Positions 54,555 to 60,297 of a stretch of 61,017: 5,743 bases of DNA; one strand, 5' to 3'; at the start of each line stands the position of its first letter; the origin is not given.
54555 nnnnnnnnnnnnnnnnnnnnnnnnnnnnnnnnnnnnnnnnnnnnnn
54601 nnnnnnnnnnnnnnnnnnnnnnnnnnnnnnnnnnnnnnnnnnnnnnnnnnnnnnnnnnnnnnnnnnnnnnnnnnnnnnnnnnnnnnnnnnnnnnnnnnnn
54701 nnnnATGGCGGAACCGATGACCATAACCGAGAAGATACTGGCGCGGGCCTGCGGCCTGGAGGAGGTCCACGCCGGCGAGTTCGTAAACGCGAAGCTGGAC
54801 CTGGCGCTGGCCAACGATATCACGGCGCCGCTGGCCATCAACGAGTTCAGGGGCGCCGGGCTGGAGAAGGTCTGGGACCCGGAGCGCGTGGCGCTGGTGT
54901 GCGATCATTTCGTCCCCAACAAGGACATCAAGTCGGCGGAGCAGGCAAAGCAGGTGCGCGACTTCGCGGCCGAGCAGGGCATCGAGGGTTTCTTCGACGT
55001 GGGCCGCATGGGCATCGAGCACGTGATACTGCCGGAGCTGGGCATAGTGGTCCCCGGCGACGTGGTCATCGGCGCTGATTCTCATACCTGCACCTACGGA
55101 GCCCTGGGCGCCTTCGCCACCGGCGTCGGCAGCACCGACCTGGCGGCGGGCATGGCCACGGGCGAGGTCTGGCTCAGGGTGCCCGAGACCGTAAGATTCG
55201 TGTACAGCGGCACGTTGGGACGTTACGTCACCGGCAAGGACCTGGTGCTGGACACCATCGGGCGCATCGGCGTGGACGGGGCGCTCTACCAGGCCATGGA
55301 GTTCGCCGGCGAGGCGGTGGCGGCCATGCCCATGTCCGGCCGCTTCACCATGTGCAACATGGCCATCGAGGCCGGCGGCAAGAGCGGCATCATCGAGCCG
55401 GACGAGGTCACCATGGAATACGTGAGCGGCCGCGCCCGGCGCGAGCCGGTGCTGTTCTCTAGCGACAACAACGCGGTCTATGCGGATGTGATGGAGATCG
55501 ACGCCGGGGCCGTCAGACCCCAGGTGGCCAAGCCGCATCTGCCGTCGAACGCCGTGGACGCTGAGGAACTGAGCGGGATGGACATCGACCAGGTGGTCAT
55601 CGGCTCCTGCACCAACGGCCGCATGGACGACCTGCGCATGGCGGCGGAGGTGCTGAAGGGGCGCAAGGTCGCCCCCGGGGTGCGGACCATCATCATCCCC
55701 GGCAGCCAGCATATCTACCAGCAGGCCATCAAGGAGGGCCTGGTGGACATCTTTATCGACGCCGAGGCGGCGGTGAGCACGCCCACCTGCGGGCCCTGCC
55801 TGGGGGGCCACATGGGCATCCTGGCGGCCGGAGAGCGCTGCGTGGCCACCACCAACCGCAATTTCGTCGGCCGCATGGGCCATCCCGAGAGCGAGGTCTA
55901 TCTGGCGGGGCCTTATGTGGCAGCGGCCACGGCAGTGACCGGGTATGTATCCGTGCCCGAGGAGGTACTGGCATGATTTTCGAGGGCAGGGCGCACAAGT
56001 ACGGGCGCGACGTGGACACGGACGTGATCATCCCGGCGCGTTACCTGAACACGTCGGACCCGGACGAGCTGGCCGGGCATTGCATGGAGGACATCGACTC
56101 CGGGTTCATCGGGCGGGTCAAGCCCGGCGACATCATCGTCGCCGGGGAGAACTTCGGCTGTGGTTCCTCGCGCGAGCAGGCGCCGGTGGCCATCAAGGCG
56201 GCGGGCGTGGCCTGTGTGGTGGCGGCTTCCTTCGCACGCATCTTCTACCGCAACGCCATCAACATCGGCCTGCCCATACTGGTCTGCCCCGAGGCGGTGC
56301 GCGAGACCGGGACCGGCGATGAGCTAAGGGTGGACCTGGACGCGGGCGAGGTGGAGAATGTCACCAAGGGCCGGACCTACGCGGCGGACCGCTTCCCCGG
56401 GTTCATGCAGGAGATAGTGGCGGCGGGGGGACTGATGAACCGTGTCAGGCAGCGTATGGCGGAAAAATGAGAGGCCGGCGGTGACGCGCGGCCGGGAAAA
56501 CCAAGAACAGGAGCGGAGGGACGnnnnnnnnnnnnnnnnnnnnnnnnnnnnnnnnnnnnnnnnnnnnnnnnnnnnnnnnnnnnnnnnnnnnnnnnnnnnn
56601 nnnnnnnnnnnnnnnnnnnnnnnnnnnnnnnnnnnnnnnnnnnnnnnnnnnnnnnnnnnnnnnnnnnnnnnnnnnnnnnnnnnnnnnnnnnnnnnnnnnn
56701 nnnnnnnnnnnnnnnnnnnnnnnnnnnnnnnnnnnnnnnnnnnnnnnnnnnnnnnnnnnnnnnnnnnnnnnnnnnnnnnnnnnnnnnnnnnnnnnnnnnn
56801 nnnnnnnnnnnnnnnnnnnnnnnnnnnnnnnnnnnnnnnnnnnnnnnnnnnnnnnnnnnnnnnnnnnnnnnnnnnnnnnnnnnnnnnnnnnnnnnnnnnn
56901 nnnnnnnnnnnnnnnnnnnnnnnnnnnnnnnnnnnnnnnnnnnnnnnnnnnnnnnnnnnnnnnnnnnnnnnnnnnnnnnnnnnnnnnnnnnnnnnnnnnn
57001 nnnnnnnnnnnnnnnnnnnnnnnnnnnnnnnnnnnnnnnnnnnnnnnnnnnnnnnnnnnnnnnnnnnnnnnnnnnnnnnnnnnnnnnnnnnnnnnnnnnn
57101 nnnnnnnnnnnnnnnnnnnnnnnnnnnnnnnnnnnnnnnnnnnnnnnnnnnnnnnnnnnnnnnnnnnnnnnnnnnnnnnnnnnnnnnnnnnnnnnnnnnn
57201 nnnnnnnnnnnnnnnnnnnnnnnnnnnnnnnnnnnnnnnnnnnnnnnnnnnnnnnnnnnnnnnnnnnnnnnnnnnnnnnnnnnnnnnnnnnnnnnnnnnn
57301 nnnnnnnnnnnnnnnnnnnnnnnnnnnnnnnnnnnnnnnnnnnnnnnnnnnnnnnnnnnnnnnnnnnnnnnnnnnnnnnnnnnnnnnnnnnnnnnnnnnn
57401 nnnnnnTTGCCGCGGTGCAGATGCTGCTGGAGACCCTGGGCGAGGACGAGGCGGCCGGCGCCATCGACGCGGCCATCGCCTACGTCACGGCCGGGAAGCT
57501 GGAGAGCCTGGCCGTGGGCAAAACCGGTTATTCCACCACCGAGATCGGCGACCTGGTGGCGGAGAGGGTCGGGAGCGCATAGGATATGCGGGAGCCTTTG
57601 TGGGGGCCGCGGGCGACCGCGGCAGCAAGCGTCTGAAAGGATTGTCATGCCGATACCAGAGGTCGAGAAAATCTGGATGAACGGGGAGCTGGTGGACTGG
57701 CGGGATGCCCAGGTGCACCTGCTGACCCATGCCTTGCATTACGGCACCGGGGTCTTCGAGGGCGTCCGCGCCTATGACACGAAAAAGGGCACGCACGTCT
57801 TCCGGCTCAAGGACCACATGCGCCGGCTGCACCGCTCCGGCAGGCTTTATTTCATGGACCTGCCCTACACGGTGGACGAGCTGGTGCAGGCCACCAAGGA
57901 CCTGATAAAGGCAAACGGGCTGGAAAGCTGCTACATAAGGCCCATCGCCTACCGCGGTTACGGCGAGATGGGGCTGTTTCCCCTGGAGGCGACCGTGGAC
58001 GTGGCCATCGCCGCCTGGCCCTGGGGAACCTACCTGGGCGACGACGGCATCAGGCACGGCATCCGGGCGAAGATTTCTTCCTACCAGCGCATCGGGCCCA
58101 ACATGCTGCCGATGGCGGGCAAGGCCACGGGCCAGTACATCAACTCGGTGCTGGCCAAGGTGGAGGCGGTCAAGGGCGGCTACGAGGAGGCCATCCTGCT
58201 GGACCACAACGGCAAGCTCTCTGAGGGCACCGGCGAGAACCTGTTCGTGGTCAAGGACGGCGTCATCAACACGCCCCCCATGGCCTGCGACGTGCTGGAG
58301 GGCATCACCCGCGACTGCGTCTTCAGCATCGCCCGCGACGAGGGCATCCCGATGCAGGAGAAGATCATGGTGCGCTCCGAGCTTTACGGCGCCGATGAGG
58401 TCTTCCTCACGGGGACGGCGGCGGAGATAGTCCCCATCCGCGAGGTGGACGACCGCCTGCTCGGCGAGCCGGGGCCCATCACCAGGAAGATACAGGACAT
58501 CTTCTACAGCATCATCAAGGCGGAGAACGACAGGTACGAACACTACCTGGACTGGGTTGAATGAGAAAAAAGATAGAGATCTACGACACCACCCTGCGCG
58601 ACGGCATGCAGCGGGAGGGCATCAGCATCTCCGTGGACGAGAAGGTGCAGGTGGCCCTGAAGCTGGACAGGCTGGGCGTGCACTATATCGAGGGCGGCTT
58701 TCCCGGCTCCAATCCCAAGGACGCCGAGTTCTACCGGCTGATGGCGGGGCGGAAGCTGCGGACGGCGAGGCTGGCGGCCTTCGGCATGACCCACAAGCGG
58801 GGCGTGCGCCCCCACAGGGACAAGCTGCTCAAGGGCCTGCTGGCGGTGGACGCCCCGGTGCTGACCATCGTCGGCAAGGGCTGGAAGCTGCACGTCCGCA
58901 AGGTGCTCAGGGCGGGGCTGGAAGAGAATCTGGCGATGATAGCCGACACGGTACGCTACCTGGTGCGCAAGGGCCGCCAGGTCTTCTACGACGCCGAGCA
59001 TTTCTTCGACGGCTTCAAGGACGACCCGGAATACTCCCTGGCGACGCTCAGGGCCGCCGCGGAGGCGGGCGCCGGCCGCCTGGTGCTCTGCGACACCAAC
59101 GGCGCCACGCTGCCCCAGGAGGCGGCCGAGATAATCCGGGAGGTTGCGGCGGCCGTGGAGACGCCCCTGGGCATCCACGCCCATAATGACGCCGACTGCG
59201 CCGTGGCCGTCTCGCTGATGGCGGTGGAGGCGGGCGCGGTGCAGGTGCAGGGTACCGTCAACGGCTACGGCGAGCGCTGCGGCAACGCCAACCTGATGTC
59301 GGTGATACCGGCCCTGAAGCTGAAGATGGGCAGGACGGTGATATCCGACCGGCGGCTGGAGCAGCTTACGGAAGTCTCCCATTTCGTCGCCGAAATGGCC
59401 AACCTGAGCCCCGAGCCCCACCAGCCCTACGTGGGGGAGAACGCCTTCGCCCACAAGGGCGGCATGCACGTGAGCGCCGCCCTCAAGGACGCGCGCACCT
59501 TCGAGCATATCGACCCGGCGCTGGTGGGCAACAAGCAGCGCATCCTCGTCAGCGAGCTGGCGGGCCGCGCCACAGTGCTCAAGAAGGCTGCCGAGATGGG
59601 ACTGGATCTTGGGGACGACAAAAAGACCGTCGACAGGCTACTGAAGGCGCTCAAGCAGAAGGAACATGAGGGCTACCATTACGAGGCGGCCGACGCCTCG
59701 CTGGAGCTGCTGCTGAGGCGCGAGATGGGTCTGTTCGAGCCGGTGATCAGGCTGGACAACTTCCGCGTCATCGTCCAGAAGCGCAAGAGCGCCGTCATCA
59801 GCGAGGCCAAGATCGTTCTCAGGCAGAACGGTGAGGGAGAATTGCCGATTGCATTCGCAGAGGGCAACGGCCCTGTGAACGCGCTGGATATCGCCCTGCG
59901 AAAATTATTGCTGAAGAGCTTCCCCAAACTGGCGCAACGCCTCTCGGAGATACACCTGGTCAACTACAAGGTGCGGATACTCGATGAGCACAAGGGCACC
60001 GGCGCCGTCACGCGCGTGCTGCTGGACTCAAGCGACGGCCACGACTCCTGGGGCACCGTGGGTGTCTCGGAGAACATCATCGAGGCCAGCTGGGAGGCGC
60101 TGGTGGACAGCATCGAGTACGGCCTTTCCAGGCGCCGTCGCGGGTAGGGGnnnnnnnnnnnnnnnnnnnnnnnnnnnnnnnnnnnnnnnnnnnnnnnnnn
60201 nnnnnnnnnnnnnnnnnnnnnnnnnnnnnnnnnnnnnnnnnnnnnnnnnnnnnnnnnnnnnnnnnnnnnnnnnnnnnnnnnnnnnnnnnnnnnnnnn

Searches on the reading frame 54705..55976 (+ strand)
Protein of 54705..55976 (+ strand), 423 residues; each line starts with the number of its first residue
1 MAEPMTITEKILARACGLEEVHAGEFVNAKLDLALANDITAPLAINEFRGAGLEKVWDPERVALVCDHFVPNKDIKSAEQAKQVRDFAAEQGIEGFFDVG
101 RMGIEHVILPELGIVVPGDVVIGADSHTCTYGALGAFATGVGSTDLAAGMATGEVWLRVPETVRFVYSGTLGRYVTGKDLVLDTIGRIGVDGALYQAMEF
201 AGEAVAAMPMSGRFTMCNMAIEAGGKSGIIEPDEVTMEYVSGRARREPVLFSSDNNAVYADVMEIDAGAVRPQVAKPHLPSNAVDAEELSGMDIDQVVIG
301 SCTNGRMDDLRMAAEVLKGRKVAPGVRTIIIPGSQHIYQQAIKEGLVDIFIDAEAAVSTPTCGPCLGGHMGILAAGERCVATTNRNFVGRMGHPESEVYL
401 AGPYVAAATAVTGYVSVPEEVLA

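Call 31: search_protein_families(library=pfam, proteins=[window:54705-55976:+], max_evalue=0.00001)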
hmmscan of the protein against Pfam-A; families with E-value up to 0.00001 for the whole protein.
window:54705-55976:+ (423 aa): 1 family
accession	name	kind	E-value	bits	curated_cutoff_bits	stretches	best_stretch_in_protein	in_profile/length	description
PF00330.25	Aconitase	-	1.6e-105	354.2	28.7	2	23-287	13-304/463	Aconitase family (aconitate hydratase)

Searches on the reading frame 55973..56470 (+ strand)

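Call 31: search_protein_families(library=pfam, proteins=[window:55973-56470:+], max_evalue=0.00001)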
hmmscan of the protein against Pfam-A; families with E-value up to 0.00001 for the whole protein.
window:55973-56470:+ (165 aa): 1 family
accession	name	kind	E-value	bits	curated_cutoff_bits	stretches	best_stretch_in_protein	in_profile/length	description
PF00694.25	Aconitase_C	-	2.5e-18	67.1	22.8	1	51-100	73-123/131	Aconitase C-terminal domain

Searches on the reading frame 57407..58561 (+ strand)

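Call 96: search_protein_families(library=pfam, proteins=[window:57407-58561:+], max_evalue=0.01)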
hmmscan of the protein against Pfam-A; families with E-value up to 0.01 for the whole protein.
window:57407-58561:+ (385 aa): 1 family
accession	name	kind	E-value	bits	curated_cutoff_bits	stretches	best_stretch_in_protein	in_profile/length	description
PF01063.24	Aminotran_4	-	3.8e-50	171.2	28.5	1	115-347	1-223/223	Amino-transferase class IV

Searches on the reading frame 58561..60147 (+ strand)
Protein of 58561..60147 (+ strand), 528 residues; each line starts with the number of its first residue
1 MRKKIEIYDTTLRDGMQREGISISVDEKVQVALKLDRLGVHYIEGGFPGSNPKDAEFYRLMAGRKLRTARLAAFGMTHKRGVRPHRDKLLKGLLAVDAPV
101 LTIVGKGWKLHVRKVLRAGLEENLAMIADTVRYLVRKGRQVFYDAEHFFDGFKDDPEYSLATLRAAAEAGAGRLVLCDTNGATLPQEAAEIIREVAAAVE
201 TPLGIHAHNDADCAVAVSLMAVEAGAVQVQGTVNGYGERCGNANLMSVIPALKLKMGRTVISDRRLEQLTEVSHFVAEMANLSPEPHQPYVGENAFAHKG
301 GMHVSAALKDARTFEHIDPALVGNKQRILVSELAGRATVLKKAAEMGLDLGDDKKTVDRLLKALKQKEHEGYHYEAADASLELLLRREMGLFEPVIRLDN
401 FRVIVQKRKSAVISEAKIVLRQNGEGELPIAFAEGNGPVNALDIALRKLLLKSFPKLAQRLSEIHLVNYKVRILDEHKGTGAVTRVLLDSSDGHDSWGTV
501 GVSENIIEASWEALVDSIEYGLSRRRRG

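Call 31: search_protein_families(library=pfam, proteins=[window:58561-60147:+], max_evalue=0.00001)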
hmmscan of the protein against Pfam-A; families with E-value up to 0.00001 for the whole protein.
window:58561-60147:+ (528 aa): 3 families
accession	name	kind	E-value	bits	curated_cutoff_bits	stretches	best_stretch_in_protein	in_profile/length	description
PF00682.25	HMGL-like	-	1.2e-48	166.2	29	1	4-276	1-260/260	HMGL-like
PF08502.15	LeuA_dimer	-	2.1e-23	83.1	24.9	1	375-520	1-129/131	LeuA allosteric (dimerisation) domain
PF22617.1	HCS_D2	-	9.2e-16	58.4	27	1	291-366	2-76/82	Homocitrate synthase post-HMGL domain-like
